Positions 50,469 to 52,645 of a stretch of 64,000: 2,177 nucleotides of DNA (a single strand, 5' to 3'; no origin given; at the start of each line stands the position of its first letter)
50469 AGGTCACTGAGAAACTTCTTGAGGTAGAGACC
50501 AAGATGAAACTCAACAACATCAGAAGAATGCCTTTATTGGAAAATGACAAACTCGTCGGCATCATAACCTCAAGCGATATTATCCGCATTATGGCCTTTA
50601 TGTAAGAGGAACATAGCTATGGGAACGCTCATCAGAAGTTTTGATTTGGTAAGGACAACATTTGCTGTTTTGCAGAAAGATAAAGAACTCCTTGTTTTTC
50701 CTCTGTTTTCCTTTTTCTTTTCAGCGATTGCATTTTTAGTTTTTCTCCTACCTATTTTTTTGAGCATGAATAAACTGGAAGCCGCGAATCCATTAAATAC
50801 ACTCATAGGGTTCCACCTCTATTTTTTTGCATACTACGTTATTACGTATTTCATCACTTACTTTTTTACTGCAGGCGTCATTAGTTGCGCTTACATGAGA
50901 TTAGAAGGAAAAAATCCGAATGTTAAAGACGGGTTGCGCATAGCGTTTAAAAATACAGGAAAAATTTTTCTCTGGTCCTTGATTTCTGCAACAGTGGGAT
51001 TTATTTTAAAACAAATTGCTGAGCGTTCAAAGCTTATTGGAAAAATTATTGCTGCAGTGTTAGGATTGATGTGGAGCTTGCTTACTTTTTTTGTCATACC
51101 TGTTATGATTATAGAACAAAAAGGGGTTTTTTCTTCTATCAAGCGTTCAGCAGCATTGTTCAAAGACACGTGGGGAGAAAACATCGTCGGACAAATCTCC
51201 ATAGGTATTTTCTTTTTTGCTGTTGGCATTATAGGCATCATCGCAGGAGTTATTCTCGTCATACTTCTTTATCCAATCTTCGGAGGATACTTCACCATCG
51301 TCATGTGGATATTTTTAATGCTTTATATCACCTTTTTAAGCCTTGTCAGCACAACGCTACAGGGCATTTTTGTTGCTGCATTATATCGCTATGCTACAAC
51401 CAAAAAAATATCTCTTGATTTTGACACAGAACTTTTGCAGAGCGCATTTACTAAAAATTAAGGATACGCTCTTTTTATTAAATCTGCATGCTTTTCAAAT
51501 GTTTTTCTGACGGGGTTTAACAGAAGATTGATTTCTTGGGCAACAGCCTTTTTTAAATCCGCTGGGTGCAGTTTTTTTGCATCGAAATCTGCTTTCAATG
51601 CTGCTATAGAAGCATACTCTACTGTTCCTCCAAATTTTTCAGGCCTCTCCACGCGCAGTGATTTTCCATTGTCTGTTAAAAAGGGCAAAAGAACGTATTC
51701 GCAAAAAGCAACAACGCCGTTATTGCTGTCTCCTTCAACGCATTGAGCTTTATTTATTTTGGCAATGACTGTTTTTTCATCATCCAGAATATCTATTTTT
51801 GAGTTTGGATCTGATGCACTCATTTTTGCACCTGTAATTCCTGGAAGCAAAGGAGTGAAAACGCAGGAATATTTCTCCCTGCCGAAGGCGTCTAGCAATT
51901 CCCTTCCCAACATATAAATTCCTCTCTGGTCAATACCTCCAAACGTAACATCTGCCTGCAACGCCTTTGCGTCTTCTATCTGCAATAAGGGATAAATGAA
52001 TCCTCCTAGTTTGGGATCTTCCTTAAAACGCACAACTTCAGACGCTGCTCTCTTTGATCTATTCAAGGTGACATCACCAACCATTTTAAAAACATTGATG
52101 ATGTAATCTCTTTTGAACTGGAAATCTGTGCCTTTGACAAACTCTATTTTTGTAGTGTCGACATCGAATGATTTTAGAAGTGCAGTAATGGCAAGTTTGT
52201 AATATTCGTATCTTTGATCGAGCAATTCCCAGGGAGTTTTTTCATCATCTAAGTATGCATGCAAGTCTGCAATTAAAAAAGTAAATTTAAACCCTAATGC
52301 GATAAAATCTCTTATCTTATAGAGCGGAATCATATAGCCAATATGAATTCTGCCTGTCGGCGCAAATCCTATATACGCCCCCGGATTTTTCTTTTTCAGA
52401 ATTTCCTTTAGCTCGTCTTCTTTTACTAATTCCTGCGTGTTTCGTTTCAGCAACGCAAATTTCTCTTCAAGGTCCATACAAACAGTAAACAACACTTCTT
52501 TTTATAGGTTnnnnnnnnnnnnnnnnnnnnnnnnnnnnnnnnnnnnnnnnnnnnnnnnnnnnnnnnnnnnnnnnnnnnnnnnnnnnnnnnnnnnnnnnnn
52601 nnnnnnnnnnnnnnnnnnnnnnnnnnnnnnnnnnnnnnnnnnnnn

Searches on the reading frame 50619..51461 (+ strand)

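Call 66: search_protein_families(library=pfam, proteins=[window:50619-51461:+], max_evalue=0.0001)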
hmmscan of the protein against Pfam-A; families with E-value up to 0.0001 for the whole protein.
window:50619-51461:+ (280 aa): 3 families
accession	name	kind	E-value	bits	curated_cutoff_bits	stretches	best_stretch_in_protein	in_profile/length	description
PF19656.5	DUF6159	-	1.4e-41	143.1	27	1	67-263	5-201/204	Family of unknown function (DUF6159)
PF10110.14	GPDPase_memb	-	7.2e-08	32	29.6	1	128-263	152-290/321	Membrane domain of glycerophosphoryl diester phosphodiesterase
PF24400.1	DUF7544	-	3e-05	23.8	27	1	140-250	158-279/302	Family of unknown function (DUF7544)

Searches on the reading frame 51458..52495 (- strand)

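Call 66: search_protein_families(library=pfam, proteins=[window:51458-52495:-], max_evalue=0.0001)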
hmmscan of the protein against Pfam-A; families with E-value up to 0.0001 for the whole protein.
window:51458-52495:- (345 aa): 1 family
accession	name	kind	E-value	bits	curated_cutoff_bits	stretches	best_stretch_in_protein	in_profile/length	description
PF00579.31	tRNA-synt_1b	-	3.2e-58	197.8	21.1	1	35-326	3-291/292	tRNA synthetases class I (W and Y)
